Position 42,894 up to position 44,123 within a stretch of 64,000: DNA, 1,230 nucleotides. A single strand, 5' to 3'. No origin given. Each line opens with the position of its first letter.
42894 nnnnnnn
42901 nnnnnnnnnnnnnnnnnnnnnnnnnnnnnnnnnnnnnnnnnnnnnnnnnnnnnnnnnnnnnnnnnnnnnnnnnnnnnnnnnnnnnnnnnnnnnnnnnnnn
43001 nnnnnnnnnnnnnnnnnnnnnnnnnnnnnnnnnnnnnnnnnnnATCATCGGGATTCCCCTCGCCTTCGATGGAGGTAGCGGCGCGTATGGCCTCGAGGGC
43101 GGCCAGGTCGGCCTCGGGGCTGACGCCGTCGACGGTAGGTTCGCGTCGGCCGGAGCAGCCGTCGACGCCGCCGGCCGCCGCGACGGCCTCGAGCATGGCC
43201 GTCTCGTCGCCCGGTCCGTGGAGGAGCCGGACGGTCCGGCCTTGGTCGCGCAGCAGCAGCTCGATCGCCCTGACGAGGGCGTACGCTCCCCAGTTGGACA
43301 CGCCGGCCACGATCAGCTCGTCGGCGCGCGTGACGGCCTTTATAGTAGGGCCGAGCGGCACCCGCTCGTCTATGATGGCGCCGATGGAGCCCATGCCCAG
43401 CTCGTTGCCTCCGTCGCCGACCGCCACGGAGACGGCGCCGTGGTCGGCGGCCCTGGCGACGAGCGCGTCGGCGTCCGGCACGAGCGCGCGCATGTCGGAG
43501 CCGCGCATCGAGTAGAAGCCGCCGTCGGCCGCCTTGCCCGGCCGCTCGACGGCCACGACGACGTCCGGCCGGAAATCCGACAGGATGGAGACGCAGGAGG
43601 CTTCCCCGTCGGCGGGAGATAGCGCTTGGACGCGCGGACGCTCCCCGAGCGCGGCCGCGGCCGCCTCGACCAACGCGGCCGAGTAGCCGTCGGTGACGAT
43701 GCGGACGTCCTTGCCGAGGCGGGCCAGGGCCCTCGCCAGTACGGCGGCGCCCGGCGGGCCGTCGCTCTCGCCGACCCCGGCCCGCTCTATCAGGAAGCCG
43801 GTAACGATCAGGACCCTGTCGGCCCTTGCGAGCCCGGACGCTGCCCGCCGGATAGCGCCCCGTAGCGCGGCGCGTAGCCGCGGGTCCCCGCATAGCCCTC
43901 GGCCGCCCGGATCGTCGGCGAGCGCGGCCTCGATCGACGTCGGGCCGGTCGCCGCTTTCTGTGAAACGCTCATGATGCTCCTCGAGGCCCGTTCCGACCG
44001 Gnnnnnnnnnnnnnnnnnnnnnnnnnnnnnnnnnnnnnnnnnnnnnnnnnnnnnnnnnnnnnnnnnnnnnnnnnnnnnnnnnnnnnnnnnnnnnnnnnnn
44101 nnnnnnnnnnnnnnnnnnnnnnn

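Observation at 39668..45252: hutI is operonic with split glutamate-cyclase-like proteins (DUF4392, YcsI/DUF1445) and 5-oxoprolinase PxpA-PxpBC; no known formiminoglutamate enzyme is in the hut neighbourhood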

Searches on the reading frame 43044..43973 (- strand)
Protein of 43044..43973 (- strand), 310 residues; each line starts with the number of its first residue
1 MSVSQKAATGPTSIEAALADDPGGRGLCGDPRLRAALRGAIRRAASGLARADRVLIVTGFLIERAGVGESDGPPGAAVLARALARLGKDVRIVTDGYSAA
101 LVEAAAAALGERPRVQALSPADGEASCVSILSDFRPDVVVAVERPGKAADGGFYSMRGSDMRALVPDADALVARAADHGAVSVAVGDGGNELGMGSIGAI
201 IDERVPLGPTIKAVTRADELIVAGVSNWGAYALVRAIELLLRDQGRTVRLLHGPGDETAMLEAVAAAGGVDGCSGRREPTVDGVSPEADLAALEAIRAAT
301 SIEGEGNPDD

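Call 3: search_protein_families(library=pfam, proteins=[window:43044-43973:-], max_evalue=0.01)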
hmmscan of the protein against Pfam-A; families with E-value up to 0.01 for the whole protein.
window:43044-43973:- (310 aa): 1 family
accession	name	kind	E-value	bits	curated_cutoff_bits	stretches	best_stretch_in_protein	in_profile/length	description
PF14336.11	GLUCM-like_C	-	1.7e-76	258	27.9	1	14-296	1-290/291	D-glutamate cyclase-like, C-terminal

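Call 7: search_protein_families(library=ncbifam, proteins=[window:43044-43973:-], max_evalue=0.001)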
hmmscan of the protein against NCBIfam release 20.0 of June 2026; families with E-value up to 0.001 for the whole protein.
window:43044-43973:- (310 aa): 0 families

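Call 14: find_homologous_proteins(query=window:43044-43973:-, max_evalue=0.00001)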
Query window:43044-43973:- (310 aa): 3575 proteins with E <= 0.00001 among 8000 candidates; the best 120 are listed.
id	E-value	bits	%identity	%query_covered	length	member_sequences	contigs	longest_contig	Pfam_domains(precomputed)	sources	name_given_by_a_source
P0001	1.6e-183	627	99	100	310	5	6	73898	PF14336.12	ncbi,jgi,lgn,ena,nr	ncbi:MAG TPA: DUF4392 domain-containing protein [Spirochaetia bacterium]|nr:DUF4392 domain-containin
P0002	9.5e-150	516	83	100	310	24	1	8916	PF14336.12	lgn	-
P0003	1.2e-68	250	48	93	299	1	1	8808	PF14336.12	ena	-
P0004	1.0e-62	230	45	93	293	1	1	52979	PF14336.12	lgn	-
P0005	1.8e-61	226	43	96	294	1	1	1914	PF14336.12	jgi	jgi:hypothetical protein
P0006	2.5e-61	226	47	88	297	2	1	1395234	PF14336.12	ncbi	ncbi:DUF4392 domain-containing protein [Alkaliphilus crotonatoxidans]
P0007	3.8e-60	222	41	96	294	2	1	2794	PF14336.12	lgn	-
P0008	5.3e-60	221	45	97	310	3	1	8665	PF14336.12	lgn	-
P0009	7.0e-60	221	46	93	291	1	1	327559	PF14336.12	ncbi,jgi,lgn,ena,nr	ncbi:MAG TPA: DUF4392 domain-containing protein [Clostridia bacterium]|nr:DUF4392 domain-containing 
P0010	8.2e-60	221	44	93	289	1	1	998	PF14336.12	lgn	-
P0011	2.4e-59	219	43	93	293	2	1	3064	PF14336.12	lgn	-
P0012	4.8e-59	218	45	93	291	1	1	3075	PF14336.12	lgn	-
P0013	5.8e-59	218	44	92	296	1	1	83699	PF14336.12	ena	-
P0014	8.5e-59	218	44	93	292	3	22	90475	PF14336.12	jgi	jgi:hypothetical protein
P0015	1.9e-58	216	43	96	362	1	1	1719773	PF14336.12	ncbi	-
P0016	2.7e-58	216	46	90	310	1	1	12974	PF14336.12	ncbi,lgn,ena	-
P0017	2.8e-58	216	46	87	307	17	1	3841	PF14336.12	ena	-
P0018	3.3e-58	216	46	87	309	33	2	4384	PF14336.12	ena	-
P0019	4.2e-58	215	44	93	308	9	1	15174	PF14336.12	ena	-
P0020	6.9e-58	215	43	92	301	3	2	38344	PF14336.12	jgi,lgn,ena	-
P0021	1.0e-57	214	43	92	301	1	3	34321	PF14336.12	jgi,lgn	-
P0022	1.8e-57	213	46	90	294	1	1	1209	PF14336.12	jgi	jgi:hypothetical protein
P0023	3.4e-57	212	47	93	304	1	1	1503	PF14336.12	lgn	-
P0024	4.3e-57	212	46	93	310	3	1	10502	PF14336.12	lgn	-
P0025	5.0e-57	212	44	93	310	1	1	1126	PF14336.12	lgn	-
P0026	5.6e-57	212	40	92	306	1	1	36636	PF14336.12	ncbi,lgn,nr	ncbi:MAG: DUF4392 domain-containing protein [Clostridiaceae bacterium]|nr:DUF4392 domain-containing 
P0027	5.7e-57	212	46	87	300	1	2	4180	PF14336.12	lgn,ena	-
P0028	8.5e-57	211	43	92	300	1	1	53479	PF14336.12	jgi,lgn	-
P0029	9.6e-57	211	45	93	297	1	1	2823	PF14336.12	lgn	-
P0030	1.2e-56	210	46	87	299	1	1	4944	PF14336.12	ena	-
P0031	1.8e-56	210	44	93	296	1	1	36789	PF14336.12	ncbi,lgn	ncbi:MAG: DUF4392 domain-containing protein [Caulobacteraceae bacterium]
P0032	1.9e-56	210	46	90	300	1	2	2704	PF14336.12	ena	-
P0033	1.9e-56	210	46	90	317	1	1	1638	PF14336.12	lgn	-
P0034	2.5e-56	209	46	90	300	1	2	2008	PF14336.12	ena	-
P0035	2.6e-56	209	41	92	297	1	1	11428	PF14336.12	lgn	-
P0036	3.6e-56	209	46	90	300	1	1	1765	PF14336.12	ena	-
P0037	3.7e-56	209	45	90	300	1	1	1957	PF14336.12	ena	-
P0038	4.5e-56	209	46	87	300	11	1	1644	PF14336.12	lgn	-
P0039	4.6e-56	209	46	90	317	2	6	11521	PF14336.12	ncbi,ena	-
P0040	4.7e-56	209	46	90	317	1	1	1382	PF14336.12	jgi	jgi:hypothetical protein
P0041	4.7e-56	209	46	87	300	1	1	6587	PF14336.12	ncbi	-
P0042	4.8e-56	208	46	87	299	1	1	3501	PF14336.12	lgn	-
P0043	5.5e-56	208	41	92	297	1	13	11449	PF14336.12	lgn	-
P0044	5.5e-56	208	45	90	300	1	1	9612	PF14336.12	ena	-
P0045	6.5e-56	208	46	87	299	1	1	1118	PF14336.12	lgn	-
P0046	6.5e-56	208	46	87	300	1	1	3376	PF14336.12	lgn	-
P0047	6.9e-56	208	42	92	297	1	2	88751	PF14336.12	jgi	-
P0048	7.1e-56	208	46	87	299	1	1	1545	PF14336.12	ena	-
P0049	7.4e-56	208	42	95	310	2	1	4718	PF14336.12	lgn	-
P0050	7.6e-56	208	41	93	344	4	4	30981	PF14336.12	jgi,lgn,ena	-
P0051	7.6e-56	208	46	87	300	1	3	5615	PF14336.12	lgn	-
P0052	8.7e-56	208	46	90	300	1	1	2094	PF14336.12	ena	-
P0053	1.1e-55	207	45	87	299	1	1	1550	PF14336.12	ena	-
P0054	1.2e-55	207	46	90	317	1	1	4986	PF14336.12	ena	-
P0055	1.2e-55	207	45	87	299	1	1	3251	PF14336.12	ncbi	-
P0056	1.3e-55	207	46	87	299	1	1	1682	PF14336.12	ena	-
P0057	1.5e-55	207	45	87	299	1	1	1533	PF14336.12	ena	-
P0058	1.5e-55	207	46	87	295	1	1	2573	PF14336.12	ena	-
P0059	1.6e-55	207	44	85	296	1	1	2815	PF14336.12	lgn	-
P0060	1.6e-55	207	46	87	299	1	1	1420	PF14336.12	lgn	-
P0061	1.6e-55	207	46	87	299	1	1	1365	PF14336.12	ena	-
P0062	1.6e-55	207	46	85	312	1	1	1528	PF14336.12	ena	-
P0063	1.7e-55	207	45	87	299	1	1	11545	PF14336.12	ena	-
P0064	1.7e-55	207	46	87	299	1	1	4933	PF14336.12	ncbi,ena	-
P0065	1.8e-55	207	45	87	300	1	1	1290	PF14336.12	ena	-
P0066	1.9e-55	207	45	87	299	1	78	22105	PF14336.12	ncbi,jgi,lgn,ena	jgi:hypothetical protein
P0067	1.9e-55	207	45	87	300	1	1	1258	PF14336.12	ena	-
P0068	2.0e-55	206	45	87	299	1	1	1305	PF14336.12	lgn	-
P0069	2.0e-55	206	46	90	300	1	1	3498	PF14336.12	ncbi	-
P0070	2.0e-55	206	45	87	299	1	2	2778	PF14336.12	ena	-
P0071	2.0e-55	206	45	87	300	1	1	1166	PF14336.12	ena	-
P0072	2.2e-55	206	46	87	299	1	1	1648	PF14336.12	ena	-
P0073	2.2e-55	206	45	90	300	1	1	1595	PF14336.12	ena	-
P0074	2.2e-55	206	45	87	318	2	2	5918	PF14336.12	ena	-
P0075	2.2e-55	206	53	77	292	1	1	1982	PF14336.12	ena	-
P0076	2.3e-55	206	45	87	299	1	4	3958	PF14336.12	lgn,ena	-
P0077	2.4e-55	206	45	87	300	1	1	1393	PF14336.12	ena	-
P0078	3.0e-55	206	44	90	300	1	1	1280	PF14336.12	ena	-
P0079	3.2e-55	206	44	85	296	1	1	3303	PF14336.12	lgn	-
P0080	3.7e-55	206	45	87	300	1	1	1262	PF14336.12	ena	-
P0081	3.9e-55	206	46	85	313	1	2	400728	PF14336.12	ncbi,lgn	-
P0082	4.4e-55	205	45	87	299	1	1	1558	PF14336.12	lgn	-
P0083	5.6e-55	205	46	87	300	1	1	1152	PF14336.12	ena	-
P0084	5.7e-55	205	45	87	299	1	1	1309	PF14336.12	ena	-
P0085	6.4e-55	205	45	92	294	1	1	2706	PF14336.12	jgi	-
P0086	7.5e-55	205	43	86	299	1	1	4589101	PF14336.12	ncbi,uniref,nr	ncbi:DUF4392 domain-containing protein [Crassaminicella profunda]|uniref:DUF4392 domain-containing p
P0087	1.1e-54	204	44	90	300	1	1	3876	PF14336.12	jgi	-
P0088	1.4e-54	204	44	93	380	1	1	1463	PF14336.12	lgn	-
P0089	1.5e-54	204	45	87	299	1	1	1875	PF14336.12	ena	-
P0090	1.7e-54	203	45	93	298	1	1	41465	PF14336.12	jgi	jgi:hypothetical protein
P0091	1.8e-54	203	43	95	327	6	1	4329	PF14336.12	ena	-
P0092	1.9e-54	203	45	88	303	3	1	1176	PF14336.12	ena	-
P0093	2.2e-54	203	42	92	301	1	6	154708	PF14336.12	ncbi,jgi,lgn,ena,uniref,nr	ncbi:DUF4392 domain-containing protein [Lutispora thermophila]|uniref:D-glutamate cyclase-like C-ter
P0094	2.4e-54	203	45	90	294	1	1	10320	PF14336.12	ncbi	ncbi:MAG: glutamate cyclase domain-containing protein [Betaproteobacteria bacterium]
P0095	3.5e-54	202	47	93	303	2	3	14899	PF14336.12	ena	-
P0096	3.8e-54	202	45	94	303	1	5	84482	PF14336.12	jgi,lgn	jgi:hypothetical protein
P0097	7.2e-54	201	43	90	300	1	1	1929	PF14336.12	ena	-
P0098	8.7e-54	201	42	85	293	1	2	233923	PF14336.12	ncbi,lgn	-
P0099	9.0e-54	201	47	95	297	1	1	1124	PF14336.12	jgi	jgi:hypothetical protein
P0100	1.1e-53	201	46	93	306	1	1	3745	PF14336.12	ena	-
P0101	1.2e-53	201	44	92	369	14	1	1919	PF14336.12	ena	-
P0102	1.6e-53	200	44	87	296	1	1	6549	PF14336.12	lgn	-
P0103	2.1e-53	200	46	88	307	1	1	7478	PF14336.12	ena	-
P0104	2.9e-53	199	48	80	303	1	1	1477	PF14336.12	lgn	-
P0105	4.1e-53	199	46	93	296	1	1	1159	PF14336.12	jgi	jgi:hypothetical protein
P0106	4.5e-53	199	42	85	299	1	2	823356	PF14336.12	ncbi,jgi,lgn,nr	ncbi:MAG: DUF4392 domain-containing protein [Marinisporobacter sp.]|jgi:hypothetical protein|nr:DUF4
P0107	5.0e-53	199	42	96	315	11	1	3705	PF14336.12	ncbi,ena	-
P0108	5.6e-53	198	46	95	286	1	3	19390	PF14336.12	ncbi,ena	-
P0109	5.6e-53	198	44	93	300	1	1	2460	PF14336.12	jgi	jgi:hypothetical protein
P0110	1.2e-52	197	45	95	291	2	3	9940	PF14336.12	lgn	-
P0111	1.3e-52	197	40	92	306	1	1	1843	PF14336.12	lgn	-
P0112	1.3e-52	197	46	93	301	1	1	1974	PF14336.12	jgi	jgi:hypothetical protein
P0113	1.4e-52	197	46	94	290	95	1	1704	PF14336.12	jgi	jgi:hypothetical protein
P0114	1.5e-52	197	45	85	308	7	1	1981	PF14336.12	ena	-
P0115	1.7e-52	197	45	88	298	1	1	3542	PF14336.12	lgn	-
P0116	1.8e-52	197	44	91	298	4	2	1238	PF14336.12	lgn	-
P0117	1.9e-52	197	44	88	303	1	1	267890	PF14336.12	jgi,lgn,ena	-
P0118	1.9e-52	197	43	93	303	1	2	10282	PF14336.12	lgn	-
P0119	1.9e-52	197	47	93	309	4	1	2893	PF14336.12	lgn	-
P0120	2.0e-52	197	43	93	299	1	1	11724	PF14336.12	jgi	-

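Call 16: find_related_loci(query=A1, collection=genome_contigs, flank=10000)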
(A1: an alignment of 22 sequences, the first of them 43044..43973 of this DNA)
Query A1 (310 aa) in genome_contigs; peptide patterns used: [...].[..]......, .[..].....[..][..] (x = any residue, [..] = any of these).
600 stretches matched a pattern (row limit reached: there are more); 575 encode a relative of the query (tblastn E <= 1e-3); the best 80 are kept; 80 distinct loci.
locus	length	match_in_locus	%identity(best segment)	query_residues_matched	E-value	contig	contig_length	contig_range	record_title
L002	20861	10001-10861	42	13-310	6e-70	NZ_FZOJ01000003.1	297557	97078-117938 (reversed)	Anaerovirgula multivorans strain SCA, whole genome shotgun sequence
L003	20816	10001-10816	43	12-293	6e-68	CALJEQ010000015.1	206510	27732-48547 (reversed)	MAG: uncultured Alkaliphilus sp. isolate S1_Bin_METABAT__387_1 genome assembly, contig: c_000001477882, whole genome sho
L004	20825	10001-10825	44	13-297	2e-66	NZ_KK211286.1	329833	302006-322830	Alkaliphilus transvaalensis ATCC 700919 T335DRAFT_scaffold00004.4, whole genome shotgun sequence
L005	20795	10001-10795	39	34-303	8e-63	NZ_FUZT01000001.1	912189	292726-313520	Maledivibacter halophilus strain M1, whole genome shotgun sequence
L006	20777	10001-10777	44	34-297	6e-63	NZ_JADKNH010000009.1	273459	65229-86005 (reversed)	Fusibacter ferrireducens strain Q10-2 NODE_9_length_273459_cov_45.788229, whole genome shotgun sequence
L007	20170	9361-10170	40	34-308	6e-63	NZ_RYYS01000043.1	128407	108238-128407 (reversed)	Anaerophilus nitritogenes strain MJB2 43, whole genome shotgun sequence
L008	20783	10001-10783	40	34-299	3e-62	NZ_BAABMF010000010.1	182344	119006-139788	Clostridium sediminicola strain SH18-2 sequence010, whole genome shotgun sequence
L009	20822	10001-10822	42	14-297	1e-61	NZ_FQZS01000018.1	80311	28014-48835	Lutispora thermophila DSM 19022, whole genome shotgun sequence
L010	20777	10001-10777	42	34-297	3e-61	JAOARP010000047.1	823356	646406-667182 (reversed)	MAG: Marinisporobacter sp. isolate McD1.33 contig_156944, whole genome shotgun sequence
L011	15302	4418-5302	36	1-306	3e-61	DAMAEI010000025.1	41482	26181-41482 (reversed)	MAG TPA_asm: Sedimentibacter sp. isolate CTOTU48041 NODE_134_length_41482_cov_2.755618, whole genome shotgun sequence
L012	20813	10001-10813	40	34-307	4e-60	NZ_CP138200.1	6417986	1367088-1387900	Wukongibacter sp. M2B1 chromosome, complete genome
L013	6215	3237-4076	46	13-305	1e-57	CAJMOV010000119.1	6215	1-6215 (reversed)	TPA_asm: uncultured bacterium isolate ERR1430549-bin.27 genome assembly, contig: NODE_12225_length_6215_cov_5.408766, wh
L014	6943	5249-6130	35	1-302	2e-57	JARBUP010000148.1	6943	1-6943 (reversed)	MAG: Bacillota bacterium isolate L_E1_T20_C_bin.8 scaffold_19318, whole genome shotgun sequence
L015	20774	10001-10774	41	34-296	1e-56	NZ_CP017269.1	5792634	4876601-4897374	Geosporobacter ferrireducens strain IRF9 chromosome, complete genome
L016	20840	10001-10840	47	13-305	2e-56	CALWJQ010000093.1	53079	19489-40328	MAG: uncultured Clostridia bacterium isolate E05__bin99 genome assembly, contig: E05__k127_7564199, whole genome shotgun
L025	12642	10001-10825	44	11-297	3e-51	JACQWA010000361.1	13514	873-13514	MAG: Candidatus Rokuibacteriota bacterium isolate NC_groundwater_1477_Ag_S-0.65um_67_43 S_p65_S5_coassembly_k141_3924846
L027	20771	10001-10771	40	41-296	6e-51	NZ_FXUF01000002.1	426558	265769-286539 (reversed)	Anoxynatronum buryatiense strain Su22 Ga0139014_102, whole genome shotgun sequence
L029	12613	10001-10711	43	54-297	3e-50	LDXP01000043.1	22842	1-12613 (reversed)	MAG: Candidatus Rokubacteria bacterium CSP1-6 XU13_C0043, whole genome shotgun sequence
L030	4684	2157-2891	43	52-305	2e-49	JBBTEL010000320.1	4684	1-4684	MAG: Candidatus Methylomirabilota bacterium isolate H43-bin120_1 H43_bin120_1_000000000320, whole genome shotgun sequenc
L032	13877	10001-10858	43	14-284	1e-48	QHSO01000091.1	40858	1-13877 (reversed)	MAG: Candidatus Rokuibacteriota bacterium isolate AR29 14_0919_02_20cm_scaffold_2153_curated, whole genome shotgun seque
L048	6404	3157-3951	41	14-297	2e-45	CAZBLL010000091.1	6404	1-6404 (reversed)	MAG TPA_asm: uncultured Synergistaceae bacterium isolate binchicken_co77_91 genome assembly, contig: NODE_12860_length_6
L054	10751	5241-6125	39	14-310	5e-45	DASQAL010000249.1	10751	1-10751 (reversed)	MAG TPA_asm: Candidatus Acidoferrum sp. isolate SMAG_U11644 k141_75685, whole genome shotgun sequence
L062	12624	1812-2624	35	12-297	1e-43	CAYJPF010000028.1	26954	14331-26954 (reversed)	MAG TPA_asm: uncultured Peptococcaceae bacterium isolate ERP123703_co4_180 genome assembly, contig: NODE_772_length_2695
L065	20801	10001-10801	39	13-297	2e-43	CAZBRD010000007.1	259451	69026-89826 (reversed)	MAG TPA_asm: uncultured Phycisphaeraceae bacterium isolate SRP287051_co1_53 genome assembly, contig: NODE_74_length_2594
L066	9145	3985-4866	39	14-309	2e-42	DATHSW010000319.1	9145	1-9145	MAG TPA_asm: Candidatus Deferrimicrobiaceae bacterium isolate SMAG_U16061 k141_716237, whole genome shotgun sequence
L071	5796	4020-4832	38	12-297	1e-41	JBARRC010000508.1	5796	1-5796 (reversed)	MAG: Phycisphaerae bacterium isolate MFD13433_ilm_asm_bin31 k127_225087, whole genome shotgun sequence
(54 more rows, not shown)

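Call 19: find_encoding_contigs(protein=P0002, flank=10000, max_places=4)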
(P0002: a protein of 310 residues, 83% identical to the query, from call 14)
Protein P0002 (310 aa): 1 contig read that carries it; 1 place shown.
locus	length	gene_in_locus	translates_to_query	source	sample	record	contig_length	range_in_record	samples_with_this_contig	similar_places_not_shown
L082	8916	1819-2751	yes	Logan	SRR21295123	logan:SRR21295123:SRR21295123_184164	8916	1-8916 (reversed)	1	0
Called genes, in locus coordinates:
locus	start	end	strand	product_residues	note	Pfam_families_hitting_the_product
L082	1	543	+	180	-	?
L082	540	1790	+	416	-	PF07969:Amidohydro_3, PF01979:Amidohydro_1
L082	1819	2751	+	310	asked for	PF14336:GLUCM-like_C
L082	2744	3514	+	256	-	PF03746:LamB_YcsF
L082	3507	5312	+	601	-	PF02682:CT_C_D, PF02626:CT_A_B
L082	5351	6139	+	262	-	PF07286:D-Glu_cyclase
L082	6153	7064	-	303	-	PF00892:EamA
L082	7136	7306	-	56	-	PF27208:TP_0214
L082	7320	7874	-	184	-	PF01196:Ribosomal_L17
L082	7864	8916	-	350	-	?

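Call 23: search_solved_structures(query=window:43044-43973:-, max_evalue=0.01)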
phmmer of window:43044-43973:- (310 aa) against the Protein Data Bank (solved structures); distinct sequences matched with E-value up to 0.01: 3.
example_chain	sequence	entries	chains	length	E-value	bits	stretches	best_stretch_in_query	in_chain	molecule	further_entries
4dwz_A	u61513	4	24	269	3e-35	125.4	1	49-298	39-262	Hypothetical protein TON_0340 | Uncharacterized protein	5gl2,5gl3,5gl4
5gkx_A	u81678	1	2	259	3.1e-35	125.3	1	49-298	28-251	Uncharacterized protein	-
4fc5_A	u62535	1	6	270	3.3e-35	125.3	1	49-298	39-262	Putative uncharacterized protein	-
